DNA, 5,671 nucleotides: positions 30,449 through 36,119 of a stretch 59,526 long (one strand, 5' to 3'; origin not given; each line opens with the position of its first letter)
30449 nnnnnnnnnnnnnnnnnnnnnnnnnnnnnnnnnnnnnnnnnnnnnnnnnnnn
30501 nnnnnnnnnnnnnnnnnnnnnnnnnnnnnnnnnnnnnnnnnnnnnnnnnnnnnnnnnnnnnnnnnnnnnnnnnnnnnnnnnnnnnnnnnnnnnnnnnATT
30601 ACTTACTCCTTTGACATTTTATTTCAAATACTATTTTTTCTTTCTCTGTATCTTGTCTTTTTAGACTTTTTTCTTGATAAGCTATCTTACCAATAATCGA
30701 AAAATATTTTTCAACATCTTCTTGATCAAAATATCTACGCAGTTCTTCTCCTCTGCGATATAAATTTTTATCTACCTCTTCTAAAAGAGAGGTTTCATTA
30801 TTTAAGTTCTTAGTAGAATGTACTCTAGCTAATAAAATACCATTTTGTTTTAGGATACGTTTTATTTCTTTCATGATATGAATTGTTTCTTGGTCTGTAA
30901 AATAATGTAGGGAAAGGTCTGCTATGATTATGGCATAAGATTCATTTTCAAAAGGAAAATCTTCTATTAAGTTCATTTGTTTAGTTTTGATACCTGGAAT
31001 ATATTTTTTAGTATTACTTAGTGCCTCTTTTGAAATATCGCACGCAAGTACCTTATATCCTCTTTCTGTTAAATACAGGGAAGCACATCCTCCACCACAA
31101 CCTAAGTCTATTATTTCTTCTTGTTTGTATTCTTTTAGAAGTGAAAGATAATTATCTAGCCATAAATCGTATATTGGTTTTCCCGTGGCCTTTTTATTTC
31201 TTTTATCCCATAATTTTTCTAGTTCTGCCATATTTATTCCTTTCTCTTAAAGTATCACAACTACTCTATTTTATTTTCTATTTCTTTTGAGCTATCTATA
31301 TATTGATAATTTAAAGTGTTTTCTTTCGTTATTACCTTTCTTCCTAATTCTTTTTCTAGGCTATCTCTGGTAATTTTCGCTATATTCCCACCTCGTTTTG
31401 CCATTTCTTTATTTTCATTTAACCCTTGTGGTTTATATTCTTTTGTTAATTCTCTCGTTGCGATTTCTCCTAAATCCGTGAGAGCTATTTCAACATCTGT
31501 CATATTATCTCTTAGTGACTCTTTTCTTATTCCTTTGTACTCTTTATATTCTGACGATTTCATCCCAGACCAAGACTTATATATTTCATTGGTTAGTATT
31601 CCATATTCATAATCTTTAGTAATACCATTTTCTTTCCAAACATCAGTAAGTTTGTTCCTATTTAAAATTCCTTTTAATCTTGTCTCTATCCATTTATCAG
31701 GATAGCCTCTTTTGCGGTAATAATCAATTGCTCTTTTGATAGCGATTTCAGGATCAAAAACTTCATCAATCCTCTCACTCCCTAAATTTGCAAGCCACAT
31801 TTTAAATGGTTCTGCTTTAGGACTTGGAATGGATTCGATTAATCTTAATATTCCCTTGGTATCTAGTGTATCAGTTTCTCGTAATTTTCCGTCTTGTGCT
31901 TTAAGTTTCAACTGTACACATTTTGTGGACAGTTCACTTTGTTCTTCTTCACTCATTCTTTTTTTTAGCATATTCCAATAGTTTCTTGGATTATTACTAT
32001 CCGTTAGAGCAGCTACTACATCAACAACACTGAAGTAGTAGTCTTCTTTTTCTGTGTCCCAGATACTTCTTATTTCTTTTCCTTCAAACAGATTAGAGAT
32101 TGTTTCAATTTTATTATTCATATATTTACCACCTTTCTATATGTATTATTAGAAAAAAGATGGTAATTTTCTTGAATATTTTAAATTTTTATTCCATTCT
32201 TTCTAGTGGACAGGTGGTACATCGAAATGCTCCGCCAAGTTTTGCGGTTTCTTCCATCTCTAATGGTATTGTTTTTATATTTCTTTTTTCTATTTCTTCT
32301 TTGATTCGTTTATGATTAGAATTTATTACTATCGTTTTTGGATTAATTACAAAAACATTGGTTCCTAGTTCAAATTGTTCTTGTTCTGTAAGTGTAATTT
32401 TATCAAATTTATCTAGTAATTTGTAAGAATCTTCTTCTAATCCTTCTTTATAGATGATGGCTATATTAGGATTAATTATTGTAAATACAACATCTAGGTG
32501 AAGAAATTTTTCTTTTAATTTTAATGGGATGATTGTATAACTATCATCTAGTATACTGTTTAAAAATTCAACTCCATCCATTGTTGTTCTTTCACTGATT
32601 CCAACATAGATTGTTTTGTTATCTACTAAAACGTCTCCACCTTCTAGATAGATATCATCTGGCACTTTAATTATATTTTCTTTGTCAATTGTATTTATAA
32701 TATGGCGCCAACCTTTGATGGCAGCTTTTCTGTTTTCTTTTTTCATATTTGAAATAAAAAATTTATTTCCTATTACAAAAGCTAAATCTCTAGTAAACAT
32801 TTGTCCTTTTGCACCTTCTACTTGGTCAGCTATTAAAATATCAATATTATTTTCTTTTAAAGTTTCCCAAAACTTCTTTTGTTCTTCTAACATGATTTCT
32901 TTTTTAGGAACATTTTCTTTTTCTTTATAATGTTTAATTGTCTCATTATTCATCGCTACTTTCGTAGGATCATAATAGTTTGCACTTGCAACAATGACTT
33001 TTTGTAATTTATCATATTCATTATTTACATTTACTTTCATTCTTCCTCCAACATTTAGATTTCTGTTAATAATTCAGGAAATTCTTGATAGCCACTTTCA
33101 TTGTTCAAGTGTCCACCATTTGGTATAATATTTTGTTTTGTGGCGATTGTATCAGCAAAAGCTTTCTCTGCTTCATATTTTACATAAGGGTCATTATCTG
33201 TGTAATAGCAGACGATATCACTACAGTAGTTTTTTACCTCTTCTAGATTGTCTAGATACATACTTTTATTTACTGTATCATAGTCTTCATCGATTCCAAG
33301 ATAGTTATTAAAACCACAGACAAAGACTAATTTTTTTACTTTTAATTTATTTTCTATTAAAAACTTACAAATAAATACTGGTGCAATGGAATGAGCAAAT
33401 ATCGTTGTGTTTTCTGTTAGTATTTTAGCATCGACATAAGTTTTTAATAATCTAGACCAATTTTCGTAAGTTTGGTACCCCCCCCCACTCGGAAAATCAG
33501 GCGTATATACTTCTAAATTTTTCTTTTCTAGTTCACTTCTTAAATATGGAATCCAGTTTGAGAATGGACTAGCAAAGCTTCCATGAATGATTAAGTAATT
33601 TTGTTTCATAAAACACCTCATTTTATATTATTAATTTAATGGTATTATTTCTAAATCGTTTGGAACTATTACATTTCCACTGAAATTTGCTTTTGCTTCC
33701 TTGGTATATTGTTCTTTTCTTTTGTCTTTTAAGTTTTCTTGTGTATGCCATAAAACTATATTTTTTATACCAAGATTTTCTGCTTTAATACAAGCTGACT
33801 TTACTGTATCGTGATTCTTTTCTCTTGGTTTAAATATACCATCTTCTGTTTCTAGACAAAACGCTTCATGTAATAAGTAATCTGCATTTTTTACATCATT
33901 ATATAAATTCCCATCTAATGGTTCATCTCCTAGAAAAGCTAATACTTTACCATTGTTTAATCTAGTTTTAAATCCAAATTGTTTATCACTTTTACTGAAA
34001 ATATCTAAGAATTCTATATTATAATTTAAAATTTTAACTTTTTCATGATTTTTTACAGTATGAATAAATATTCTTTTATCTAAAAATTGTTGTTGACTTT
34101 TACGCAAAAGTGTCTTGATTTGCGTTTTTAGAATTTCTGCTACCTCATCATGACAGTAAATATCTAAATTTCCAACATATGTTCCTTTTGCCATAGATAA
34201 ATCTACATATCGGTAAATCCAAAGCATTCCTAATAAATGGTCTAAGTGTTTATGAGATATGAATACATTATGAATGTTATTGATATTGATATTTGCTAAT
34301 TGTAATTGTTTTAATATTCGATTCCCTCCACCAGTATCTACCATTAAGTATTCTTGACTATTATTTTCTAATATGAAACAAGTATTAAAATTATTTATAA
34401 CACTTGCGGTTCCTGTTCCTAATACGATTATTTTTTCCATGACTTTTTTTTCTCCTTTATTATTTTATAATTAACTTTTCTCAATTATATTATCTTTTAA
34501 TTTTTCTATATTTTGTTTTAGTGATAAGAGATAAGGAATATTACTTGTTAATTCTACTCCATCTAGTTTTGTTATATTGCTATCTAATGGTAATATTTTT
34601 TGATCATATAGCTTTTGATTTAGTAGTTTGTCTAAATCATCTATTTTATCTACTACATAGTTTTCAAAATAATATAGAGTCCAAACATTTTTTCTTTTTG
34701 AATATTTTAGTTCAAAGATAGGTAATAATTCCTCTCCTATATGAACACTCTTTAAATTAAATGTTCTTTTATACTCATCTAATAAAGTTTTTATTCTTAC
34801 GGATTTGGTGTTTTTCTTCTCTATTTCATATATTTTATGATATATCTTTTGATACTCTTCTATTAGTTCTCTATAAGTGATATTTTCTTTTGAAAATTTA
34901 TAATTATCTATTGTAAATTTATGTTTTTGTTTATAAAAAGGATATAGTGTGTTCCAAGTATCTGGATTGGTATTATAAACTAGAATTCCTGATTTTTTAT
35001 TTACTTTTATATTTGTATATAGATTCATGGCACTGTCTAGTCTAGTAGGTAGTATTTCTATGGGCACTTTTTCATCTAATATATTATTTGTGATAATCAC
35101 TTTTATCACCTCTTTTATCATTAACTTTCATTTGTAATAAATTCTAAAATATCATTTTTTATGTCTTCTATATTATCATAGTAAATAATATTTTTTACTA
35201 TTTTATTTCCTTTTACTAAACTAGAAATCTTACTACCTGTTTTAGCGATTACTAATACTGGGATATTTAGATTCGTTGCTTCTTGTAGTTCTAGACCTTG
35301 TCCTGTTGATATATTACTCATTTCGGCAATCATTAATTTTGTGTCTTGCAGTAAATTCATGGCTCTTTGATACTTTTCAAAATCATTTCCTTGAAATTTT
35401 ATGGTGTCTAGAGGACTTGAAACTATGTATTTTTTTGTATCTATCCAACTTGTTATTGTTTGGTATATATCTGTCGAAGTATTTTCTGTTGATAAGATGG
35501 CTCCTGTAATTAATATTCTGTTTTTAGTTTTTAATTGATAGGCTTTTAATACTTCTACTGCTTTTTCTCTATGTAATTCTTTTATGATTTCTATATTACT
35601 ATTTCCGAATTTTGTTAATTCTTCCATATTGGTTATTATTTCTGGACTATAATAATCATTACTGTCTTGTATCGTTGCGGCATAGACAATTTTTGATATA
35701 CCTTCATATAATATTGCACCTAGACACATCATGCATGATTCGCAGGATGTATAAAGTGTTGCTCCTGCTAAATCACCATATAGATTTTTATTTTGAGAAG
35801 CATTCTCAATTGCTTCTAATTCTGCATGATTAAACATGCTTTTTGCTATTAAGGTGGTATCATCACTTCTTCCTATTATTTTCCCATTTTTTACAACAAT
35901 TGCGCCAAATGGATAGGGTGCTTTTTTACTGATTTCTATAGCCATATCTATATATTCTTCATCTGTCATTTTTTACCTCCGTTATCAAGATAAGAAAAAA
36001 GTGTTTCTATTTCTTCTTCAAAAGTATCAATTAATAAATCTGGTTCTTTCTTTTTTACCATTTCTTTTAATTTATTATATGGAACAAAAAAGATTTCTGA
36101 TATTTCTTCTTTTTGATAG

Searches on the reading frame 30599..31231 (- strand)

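Call 6: search_protein_families(library=phrogs, proteins=[window:30599-31231:-], max_evalue=0.001)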
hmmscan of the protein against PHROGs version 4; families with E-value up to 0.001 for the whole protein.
window:30599-31231:- (210 aa): 5 families
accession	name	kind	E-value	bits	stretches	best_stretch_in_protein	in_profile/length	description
phrog_4752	-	other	4.2e-14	53.4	1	18-137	31-160/241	tRNA methyltransferase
phrog_22502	-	other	7.5e-09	36.7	1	31-139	67-177/276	methyltransferase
phrog_9906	-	unknown function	2.7e-05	24.7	1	39-125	108-196/272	-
phrog_27380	-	other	0.00015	22.3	1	38-142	92-197/285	methyltransferase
phrog_23041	-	unknown function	0.00092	19.9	0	24-124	100-201/277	-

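Call 8: search_protein_families(library=ncbifam, proteins=[window:30599-31231:-], max_evalue=0.001)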
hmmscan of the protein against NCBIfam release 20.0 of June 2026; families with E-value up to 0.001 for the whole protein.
window:30599-31231:- (210 aa): 41 families (the best 25 are shown)
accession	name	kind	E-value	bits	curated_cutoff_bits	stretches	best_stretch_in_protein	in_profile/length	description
TIGR02072.1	BioC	equivalog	9e-15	55.1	184.95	1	29-174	24-172/244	malonyl-ACP O-methyltransferase BioC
NF045667.1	MTase_DVU1556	equivalog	1.9e-14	53.7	155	1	28-134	14-118/213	DVU_1556 family methyltransferase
NF043040.1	corrin_prot_MT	hypoth_equivalog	2.5e-13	50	180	1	34-134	37-146/216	corrinoid protein-associated methyltransferase CpaM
NF008992.0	PRK12335.1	equivalog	1.8e-12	47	303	1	30-184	116-267/289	SAM-dependent methyltransferase TehB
NF045649.1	2X_seleno_MduS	exception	4.2e-11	42.4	380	1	30-175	35-185/338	methyltransferase domain-containing selenoprotein MduS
NF008405.0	PRK11207.1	equivalog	7.9e-11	41.8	218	1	33-187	27-179/198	tellurite resistance methyltransferase TehB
TIGR02021.1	BchM-ChlM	equivalog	1.6e-10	40.7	158.9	1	27-130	43-150/218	magnesium protoporphyrin IX methyltransferase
TIGR01934.1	MenG_MenH_UbiE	subfamily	6.5e-10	38.7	158.35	1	21-135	24-141/223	ubiquinone/menaquinone biosynthesis methyltransferase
TIGR00477.1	tehB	equivalog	1e-08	34.8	219.5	1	39-184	76-218/238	tellurite resistance methyltransferase TehB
NF007610.0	PRK10258.1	equivalog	2.2e-08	33.7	342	1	26-134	32-137/251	malonyl-ACP O-methyltransferase BioC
NF001241.0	PRK00216.1-2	equivalog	3.2e-08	33.5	327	1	22-143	37-155/231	demethylmenaquinone methyltransferase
TIGR01983.1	UbiG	equivalog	3.2e-08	33.2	102.95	1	33-135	46-151/228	bifunctional 2-polyprenyl-6-hydroxyphenol methylase/3-demethylubiquinol 3-O-methyltransferase UbiG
NF001786.0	PRK00517.2-4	equivalog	4.5e-08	32.5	327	1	31-134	136-237/277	50S ribosomal protein L11 methyltransferase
NF001244.0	PRK00216.1-5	equivalog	1.1e-07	31.4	216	1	22-134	34-152/236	bifunctional demethylmenaquinone methyltransferase/2-methoxy-6-polyprenyl-1,4-benzoquinol methylase UbiE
TIGR00536.1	hemK_fam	subfamily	1.8e-07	30.5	115.5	1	28-102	106-186/286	HemK family protein methyltransferase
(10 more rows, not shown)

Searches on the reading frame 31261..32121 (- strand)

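Call 6: search_protein_families(library=phrogs, proteins=[window:31261-32121:-], max_evalue=0.001)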
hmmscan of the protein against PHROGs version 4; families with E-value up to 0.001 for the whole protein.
window:31261-32121:- (286 aa): 3 families
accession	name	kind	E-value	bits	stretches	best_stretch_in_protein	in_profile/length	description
phrog_15286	-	unknown function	6.6e-110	367.4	1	10-276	8-273/274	-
phrog_28094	-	unknown function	2.3e-15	57.5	1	214-276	3-65/66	-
phrog_8036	-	unknown function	0.00011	22.6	1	153-260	149-255/290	-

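Call 8: search_protein_families(library=ncbifam, proteins=[window:31261-32121:-], max_evalue=0.001)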
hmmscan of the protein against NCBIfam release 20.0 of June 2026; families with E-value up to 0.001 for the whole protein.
window:31261-32121:- (286 aa): 0 families

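Call 50: search_protein_families(library=padloc, proteins=[window:31261-32121:-], max_evalue=0.01)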
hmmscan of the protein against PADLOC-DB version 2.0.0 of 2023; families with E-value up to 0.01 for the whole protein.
window:31261-32121:- (286 aa): 2 families
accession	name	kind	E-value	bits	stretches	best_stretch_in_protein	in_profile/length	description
PDLC04920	PDC-S13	-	5.9e-116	384.7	1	9-279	7-276/286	-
PDLC04841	PDC-S04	-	2.6e-27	94.2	1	10-119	8-118/292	-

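Call 61: search_protein_families(library=pfam, proteins=[window:31261-32121:-], max_evalue=0.001)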
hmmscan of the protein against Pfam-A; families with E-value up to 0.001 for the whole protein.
window:31261-32121:- (286 aa): 1 family
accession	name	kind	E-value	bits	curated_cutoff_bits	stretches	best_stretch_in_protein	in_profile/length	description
PF02498.22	Bro-N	-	4.6e-12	46.8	25.6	1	16-112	1-92/96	BRO family, N-terminal domain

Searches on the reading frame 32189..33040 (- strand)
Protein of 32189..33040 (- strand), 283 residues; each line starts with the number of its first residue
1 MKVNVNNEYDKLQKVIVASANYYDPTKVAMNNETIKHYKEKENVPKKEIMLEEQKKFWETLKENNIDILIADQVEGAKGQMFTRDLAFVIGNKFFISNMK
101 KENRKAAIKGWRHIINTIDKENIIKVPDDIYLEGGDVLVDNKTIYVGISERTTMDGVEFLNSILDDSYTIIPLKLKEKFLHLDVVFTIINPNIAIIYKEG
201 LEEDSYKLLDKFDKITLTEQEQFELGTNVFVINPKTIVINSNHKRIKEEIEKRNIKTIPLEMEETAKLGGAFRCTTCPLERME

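Call 6: search_protein_families(library=phrogs, proteins=[window:32189-33040:-], max_evalue=0.001)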
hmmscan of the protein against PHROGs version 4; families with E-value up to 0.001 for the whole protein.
window:32189-33040:- (283 aa): 1 family
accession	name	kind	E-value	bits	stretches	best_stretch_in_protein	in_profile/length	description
phrog_25854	-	unknown function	1.9e-05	25.2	1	225-282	256-316/323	-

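Call 50: search_protein_families(library=padloc, proteins=[window:32189-33040:-], max_evalue=0.01)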
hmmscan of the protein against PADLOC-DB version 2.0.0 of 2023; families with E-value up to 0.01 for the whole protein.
window:32189-33040:- (283 aa): 0 families

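Call 61: search_protein_families(library=pfam, proteins=[window:32189-33040:-], max_evalue=0.001)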
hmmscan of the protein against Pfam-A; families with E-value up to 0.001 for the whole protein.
window:32189-33040:- (283 aa): 1 family
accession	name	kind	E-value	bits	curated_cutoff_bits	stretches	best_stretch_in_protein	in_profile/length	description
PF02274.22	ADI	-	5.3e-21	75.5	22.8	2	81-203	125-263/377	Arginine deiminase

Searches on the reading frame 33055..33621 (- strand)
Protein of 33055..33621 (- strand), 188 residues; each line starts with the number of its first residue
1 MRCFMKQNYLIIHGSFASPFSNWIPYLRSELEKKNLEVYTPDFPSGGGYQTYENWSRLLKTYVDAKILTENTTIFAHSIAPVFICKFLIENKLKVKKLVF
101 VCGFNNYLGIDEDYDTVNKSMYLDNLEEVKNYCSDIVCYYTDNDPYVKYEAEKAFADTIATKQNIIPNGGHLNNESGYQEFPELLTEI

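Call 61: search_protein_families(library=pfam, proteins=[window:33055-33621:-], max_evalue=0.001)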
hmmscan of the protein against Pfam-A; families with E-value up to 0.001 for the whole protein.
window:33055-33621:- (188 aa): 2 families
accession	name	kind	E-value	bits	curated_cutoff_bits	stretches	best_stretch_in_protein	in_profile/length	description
PF06821.19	Ser_hydrolase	-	1.2e-15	58.4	22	1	9-184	1-166/172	Serine hydrolase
PF00561.26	Abhydrolase_1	-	0.00033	20.8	25.8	0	10-115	4-114/245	alpha/beta hydrolase fold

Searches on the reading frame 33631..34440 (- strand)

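Call 61: search_protein_families(library=pfam, proteins=[window:33631-34440:-], max_evalue=0.001)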
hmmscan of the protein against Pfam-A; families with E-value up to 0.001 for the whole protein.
window:33631-34440:- (269 aa): 2 families
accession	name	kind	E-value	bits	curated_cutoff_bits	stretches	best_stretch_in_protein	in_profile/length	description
PF12706.13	Lactamase_B_2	-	4.4e-14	53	27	1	34-232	5-199/200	Beta-lactamase superfamily domain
PF00753.33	Lactamase_B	-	2e-08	34.8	22.7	1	19-75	6-63/196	Metallo-beta-lactamase superfamily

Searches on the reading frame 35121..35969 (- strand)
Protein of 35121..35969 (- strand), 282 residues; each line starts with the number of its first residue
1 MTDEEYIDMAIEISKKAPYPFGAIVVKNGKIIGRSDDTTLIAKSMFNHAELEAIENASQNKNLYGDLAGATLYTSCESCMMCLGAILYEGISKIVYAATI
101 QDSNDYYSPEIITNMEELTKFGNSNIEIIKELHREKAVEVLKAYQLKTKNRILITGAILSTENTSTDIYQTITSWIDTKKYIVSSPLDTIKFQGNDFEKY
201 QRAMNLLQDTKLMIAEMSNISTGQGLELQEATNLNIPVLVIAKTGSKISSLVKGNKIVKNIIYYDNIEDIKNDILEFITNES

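Call 61: search_protein_families(library=pfam, proteins=[window:35121-35969:-], max_evalue=0.001)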
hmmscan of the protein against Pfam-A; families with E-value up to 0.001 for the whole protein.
window:35121-35969:- (282 aa): 2 families
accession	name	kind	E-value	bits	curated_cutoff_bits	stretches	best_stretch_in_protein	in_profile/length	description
PF00383.29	dCMP_cyt_deam_1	-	7.4e-17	61.6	25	1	2-97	3-101/102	Cytidine and deoxycytidylate deaminase zinc-binding region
PF14437.12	MafB19-deam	-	1.7e-16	60.8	27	1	12-103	16-106/142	MafB19-like deaminase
